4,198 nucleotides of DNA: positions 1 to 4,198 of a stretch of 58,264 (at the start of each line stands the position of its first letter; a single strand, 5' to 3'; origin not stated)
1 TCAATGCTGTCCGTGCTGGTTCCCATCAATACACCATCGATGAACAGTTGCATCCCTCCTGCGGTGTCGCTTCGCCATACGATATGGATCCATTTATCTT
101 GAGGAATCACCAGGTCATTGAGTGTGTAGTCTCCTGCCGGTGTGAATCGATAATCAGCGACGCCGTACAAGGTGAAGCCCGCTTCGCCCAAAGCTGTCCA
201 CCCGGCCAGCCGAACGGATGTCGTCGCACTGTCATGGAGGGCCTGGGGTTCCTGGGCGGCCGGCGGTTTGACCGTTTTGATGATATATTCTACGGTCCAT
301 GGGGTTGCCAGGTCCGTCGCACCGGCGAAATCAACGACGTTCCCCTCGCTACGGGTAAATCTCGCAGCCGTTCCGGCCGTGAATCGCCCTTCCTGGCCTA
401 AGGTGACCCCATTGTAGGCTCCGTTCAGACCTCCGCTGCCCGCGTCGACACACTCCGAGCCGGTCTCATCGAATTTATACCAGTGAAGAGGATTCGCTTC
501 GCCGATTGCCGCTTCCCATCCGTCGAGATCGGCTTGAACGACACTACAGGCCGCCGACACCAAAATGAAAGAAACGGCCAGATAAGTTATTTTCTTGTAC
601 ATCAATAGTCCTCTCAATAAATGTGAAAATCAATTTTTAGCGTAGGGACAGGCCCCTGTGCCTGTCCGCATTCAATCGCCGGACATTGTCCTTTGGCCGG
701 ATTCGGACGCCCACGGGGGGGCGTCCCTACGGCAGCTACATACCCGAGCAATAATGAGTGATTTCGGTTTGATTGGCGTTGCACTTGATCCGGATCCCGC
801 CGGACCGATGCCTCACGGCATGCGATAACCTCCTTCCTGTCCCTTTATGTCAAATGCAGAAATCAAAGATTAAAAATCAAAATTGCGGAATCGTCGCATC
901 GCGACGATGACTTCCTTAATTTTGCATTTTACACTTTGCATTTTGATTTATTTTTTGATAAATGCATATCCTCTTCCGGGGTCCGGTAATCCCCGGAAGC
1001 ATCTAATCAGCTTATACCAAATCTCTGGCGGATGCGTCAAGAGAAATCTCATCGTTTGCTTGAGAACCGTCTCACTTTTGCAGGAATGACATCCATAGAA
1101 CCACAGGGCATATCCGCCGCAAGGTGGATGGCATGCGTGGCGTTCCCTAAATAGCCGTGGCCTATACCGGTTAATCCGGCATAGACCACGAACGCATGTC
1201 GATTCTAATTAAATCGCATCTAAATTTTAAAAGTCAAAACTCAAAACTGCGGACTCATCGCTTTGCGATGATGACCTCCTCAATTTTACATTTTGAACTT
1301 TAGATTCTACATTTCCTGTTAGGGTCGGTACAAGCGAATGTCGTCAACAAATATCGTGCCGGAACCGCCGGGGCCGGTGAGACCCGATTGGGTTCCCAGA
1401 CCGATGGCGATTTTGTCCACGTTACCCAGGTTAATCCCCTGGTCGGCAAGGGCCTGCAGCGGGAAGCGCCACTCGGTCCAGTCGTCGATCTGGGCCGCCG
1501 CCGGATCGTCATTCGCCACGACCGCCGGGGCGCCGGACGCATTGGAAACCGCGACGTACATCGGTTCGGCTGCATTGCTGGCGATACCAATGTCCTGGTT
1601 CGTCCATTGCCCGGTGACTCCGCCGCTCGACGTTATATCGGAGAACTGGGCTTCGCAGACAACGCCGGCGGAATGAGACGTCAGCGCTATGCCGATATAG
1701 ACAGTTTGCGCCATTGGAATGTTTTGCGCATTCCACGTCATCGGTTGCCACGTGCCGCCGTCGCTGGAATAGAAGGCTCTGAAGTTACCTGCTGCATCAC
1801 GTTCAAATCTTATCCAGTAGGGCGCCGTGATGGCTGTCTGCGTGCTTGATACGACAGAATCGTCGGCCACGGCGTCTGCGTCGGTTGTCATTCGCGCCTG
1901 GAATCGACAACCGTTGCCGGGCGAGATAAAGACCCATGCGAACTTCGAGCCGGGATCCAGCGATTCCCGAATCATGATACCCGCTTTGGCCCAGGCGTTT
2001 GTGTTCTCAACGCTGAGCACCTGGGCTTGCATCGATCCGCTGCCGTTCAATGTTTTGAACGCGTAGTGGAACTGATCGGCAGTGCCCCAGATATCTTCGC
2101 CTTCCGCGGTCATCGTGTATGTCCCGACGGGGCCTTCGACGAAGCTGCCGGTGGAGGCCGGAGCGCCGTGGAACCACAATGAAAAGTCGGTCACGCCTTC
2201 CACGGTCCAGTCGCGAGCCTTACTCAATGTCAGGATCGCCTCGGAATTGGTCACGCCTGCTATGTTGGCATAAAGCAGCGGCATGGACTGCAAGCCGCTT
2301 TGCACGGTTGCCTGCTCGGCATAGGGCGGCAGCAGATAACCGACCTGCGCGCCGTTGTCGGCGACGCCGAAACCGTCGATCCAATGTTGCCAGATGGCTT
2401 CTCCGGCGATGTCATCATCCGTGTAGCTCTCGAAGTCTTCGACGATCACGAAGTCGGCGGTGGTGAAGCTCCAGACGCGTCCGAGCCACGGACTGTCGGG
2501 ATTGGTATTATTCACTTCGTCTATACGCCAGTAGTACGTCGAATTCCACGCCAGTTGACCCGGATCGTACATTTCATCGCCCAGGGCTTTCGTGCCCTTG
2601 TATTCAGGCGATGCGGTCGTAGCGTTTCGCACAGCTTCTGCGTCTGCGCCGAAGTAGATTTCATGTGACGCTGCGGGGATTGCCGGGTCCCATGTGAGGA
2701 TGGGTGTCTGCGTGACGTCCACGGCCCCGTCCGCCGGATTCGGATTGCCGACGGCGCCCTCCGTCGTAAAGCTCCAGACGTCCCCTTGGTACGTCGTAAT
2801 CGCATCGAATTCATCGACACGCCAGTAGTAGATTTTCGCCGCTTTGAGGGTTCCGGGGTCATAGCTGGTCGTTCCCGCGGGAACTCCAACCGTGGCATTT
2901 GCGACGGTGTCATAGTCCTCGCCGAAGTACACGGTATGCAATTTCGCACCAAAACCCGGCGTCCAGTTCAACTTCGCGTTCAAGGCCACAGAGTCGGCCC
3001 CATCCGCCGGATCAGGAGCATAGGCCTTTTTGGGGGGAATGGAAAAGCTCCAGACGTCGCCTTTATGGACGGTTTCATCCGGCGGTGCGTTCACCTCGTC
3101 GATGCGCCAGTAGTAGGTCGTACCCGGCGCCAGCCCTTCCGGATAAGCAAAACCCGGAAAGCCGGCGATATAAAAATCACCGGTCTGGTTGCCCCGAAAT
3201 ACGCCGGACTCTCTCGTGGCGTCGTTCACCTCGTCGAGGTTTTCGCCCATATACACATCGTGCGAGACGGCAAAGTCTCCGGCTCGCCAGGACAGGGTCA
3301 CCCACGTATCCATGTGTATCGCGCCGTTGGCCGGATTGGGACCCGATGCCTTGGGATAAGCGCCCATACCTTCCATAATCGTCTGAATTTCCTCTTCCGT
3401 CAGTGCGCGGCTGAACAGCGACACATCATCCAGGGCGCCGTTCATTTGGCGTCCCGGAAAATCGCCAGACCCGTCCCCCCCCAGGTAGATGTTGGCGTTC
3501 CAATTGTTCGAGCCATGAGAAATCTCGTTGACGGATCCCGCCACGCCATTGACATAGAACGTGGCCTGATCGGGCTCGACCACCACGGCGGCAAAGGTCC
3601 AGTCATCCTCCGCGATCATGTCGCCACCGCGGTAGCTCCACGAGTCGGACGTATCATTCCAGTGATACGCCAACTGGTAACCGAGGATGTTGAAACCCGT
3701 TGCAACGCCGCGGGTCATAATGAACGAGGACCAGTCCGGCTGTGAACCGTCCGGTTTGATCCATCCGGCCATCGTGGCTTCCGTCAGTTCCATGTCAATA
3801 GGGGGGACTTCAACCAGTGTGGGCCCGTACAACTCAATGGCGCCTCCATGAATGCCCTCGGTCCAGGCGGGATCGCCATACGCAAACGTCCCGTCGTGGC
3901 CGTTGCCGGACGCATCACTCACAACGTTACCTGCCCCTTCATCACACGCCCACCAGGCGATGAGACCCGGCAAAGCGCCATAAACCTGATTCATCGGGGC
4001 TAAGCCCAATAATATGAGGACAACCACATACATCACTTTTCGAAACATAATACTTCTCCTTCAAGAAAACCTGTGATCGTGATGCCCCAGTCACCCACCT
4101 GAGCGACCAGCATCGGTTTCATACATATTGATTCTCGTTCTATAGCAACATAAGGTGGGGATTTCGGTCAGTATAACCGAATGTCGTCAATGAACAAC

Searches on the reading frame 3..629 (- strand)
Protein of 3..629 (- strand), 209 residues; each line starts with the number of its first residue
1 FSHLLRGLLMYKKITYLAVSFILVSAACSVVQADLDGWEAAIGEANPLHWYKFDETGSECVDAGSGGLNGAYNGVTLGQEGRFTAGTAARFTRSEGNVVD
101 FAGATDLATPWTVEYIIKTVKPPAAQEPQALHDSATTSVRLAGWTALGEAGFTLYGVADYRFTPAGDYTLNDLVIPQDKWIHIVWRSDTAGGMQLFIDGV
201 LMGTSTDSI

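Call 71: search_protein_families(library=pfam, proteins=[window:3-629:-], max_evalue=0.01)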
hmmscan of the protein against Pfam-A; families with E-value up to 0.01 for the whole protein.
window:3-629:- (209 aa): 1 family
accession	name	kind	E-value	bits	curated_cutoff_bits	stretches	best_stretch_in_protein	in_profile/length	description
PF13385.13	Laminin_G_3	-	3.3e-05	24.5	27.6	1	129-207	35-107/151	Concanavalin A-like lectin/glucanases superfamily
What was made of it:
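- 3..599 (-): Probable seventh member X. Signal peptide plus LamG-like head; the rest is cut off by the window edge. Laminin_G_3 3e-5, below the cut-off (call 71).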

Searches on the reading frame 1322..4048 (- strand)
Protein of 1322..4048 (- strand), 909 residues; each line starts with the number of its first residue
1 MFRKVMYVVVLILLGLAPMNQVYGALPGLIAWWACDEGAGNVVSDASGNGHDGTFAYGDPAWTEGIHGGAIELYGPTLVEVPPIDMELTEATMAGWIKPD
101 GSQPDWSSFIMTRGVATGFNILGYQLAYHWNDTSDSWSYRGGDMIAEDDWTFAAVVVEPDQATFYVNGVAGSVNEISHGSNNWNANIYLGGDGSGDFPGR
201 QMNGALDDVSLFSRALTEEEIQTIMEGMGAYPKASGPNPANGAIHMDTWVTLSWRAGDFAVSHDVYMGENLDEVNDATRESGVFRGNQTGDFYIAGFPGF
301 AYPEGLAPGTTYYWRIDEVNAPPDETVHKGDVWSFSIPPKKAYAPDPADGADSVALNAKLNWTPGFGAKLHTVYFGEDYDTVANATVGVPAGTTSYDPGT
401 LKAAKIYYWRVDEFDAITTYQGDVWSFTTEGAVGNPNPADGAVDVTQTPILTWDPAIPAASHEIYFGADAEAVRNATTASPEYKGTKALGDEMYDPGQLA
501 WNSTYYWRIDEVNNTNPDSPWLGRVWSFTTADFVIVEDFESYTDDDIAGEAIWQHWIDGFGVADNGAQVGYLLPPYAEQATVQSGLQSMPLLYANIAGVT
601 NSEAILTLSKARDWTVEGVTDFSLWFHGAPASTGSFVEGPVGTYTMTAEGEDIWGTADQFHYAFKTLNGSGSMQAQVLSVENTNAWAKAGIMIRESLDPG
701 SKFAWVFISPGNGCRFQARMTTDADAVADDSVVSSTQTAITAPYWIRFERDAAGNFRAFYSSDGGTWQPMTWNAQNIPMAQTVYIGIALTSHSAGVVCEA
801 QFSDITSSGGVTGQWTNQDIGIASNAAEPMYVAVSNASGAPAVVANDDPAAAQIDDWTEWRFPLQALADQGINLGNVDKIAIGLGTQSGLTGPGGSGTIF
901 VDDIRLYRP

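Call 8: search_protein_families(library=pfam, proteins=[window:1322-4048:-], max_evalue=0.001)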
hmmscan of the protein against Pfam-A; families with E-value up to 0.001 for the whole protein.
window:1322-4048:- (909 aa): 1 family
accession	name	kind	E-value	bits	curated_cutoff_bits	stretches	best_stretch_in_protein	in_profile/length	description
PF13385.13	Laminin_G_3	-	1.2e-19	71.4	27.6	1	79-222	7-151/151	Concanavalin A-like lectin/glucanases superfamily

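Call 56: search_protein_families(library=pfam, proteins=[window:1322-4048:-], max_evalue=0.01)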
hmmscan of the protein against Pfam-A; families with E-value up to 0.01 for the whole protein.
window:1322-4048:- (909 aa): 1 family
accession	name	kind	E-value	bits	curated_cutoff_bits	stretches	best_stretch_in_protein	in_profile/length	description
PF13385.13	Laminin_G_3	-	1.2e-19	71.4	27.6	1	79-222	7-151/151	Concanavalin A-like lectin/glucanases superfamily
